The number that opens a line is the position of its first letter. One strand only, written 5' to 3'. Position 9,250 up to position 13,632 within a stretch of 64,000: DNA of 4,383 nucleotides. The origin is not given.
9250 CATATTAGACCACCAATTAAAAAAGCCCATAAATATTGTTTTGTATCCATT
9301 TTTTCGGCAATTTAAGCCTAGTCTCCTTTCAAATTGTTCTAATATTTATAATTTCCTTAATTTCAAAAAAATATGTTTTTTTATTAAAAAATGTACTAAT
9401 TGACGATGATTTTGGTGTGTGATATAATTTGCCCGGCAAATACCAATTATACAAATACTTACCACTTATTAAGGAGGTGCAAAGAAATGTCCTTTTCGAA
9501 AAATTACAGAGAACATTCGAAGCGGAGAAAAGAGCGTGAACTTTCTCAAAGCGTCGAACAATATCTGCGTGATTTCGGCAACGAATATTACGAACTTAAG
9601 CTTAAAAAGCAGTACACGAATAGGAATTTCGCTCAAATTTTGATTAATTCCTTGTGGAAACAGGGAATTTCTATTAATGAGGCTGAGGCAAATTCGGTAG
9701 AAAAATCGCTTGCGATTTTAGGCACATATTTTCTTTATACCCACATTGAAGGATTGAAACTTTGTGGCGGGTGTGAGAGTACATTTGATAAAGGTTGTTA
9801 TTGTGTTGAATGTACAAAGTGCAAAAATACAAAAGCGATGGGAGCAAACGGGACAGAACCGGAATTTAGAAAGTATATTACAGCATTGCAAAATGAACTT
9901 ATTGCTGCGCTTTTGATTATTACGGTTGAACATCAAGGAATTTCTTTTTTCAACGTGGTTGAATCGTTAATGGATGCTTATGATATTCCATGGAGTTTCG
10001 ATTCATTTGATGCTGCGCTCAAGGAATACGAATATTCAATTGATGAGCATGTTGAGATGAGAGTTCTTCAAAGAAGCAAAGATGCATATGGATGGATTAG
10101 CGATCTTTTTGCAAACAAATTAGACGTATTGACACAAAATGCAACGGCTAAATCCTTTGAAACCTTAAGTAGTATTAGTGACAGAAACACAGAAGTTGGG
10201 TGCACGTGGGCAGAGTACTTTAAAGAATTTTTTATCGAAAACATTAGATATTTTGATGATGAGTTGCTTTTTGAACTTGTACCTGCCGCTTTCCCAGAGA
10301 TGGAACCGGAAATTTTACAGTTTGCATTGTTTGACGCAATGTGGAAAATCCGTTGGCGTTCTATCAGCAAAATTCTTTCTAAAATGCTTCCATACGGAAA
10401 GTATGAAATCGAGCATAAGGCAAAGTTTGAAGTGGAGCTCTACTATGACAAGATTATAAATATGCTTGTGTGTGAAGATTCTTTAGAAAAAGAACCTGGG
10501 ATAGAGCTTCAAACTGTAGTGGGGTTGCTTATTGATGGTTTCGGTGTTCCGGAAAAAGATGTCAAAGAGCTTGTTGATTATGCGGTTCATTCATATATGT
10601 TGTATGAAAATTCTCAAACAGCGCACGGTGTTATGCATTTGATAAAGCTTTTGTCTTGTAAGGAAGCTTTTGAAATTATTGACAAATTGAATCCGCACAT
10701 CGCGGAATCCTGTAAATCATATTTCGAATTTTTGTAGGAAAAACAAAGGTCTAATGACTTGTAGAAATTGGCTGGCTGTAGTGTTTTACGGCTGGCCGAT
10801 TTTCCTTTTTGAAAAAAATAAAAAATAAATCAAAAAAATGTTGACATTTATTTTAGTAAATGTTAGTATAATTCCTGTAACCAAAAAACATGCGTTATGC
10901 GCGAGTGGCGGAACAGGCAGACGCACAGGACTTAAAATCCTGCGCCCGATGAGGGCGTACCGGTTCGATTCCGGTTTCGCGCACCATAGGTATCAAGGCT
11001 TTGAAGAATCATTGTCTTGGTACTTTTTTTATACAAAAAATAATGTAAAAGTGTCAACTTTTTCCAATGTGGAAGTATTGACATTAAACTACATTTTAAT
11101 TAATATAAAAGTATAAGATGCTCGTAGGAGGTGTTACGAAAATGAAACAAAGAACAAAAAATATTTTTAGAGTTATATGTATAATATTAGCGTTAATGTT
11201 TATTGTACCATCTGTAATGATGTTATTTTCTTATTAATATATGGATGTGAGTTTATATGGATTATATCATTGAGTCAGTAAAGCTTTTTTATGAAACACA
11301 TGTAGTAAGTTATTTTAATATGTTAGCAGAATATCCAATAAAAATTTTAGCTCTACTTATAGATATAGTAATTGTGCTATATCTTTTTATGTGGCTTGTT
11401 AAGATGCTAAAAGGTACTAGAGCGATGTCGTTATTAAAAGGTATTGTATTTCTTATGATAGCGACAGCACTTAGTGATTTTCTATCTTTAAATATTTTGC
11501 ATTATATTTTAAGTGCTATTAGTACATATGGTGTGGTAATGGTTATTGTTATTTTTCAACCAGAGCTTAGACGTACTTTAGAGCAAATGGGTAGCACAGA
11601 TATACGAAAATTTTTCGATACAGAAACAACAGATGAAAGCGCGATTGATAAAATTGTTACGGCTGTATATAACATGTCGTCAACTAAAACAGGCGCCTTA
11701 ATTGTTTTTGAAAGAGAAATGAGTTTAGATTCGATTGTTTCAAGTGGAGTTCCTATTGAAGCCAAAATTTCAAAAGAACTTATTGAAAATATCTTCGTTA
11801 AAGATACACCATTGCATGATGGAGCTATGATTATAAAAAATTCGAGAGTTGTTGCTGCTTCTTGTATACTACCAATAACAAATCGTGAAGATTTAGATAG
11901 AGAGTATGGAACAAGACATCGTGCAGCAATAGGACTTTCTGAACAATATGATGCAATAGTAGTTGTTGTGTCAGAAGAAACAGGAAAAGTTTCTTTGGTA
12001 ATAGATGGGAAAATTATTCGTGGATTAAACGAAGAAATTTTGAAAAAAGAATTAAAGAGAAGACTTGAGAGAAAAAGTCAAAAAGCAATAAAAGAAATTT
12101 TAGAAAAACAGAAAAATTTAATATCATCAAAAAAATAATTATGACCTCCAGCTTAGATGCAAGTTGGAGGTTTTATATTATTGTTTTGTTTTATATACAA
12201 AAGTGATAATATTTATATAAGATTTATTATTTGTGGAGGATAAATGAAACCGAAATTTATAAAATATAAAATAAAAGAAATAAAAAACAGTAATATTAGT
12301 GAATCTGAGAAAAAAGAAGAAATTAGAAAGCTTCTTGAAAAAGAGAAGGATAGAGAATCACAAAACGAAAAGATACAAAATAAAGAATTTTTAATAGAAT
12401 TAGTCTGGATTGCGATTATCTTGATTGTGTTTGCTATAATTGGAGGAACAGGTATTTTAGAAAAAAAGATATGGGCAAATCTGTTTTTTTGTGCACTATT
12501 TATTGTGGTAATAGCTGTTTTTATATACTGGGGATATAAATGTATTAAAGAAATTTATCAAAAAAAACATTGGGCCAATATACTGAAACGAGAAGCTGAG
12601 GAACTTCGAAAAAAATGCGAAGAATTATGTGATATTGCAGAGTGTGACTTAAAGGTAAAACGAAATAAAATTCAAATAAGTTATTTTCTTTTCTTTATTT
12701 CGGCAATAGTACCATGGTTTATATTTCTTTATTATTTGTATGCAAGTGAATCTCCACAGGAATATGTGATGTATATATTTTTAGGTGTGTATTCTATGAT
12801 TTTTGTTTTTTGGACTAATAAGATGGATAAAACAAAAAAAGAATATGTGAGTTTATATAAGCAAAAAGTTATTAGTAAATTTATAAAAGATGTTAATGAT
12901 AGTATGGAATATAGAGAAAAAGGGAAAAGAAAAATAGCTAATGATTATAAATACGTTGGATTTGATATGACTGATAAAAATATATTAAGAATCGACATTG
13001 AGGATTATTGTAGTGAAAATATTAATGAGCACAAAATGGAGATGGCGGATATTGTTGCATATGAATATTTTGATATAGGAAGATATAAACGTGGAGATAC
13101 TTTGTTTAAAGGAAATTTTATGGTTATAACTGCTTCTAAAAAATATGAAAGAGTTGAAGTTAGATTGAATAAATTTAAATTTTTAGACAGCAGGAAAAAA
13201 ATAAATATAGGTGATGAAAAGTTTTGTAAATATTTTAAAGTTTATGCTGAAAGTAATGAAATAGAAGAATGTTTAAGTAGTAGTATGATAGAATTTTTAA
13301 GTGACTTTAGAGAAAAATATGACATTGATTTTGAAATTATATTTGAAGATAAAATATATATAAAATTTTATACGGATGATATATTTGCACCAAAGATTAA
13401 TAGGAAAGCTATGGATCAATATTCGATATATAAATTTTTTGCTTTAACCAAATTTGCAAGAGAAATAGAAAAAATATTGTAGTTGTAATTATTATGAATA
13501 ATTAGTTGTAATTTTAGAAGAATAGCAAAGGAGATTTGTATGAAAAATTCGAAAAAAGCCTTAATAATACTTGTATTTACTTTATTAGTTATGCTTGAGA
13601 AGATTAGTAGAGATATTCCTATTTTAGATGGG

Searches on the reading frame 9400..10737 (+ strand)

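Call 20: search_protein_families(library=pfam, proteins=[window:9400-10737:+], max_evalue=0.001)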
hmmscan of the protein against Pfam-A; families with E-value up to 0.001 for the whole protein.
window:9400-10737:+ (445 aa): 1 family
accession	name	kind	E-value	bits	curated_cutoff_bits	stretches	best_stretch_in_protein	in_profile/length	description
PF03493.23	BK_channel_a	-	0.00015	22.4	26.8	0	41-81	36-76/90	Calcium-activated BK potassium channel alpha subunit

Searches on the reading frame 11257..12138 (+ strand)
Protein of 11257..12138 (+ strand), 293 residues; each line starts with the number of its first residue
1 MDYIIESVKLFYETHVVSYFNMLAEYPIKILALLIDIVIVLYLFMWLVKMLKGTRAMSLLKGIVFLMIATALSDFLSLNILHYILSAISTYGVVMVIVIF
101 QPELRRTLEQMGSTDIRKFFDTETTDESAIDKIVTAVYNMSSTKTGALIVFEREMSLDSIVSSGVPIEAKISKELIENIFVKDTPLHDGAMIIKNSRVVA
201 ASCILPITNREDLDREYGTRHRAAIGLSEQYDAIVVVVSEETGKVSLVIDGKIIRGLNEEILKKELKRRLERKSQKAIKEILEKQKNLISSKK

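Call 20: search_protein_families(library=pfam, proteins=[window:11257-12138:+], max_evalue=0.001)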
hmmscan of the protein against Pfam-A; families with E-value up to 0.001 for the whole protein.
window:11257-12138:+ (293 aa): 3 families
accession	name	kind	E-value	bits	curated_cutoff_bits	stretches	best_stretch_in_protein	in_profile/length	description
PF02457.21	DAC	-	6.2e-46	155.3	27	1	135-252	2-118/119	DisA bacterial checkpoint controller nucleotide-binding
PF19293.4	CdaA_N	-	2e-07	31.5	23.8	1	34-103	10-80/81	CdaA N-terminal transmembrane domain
PF16842.11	RRM_occluded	-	0.00029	21.1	30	0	184-210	35-61/79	Occluded RNA-recognition motif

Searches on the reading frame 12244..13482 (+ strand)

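Call 20: search_protein_families(library=pfam, proteins=[window:12244-13482:+], max_evalue=0.001)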
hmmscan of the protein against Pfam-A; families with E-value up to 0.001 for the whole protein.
window:12244-13482:+ (412 aa): 2 families
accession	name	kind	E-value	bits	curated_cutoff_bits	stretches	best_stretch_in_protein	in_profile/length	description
PF11335.13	DUF3137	-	1.5e-09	38.3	26.1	1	286-408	1-133/139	Protein of unknown function (DUF3137)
PF20990.2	DUF2207_C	-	0.00013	22.3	33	0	22-97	109-186/247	Predicted membrane protein (DUF2207) C-terminal domain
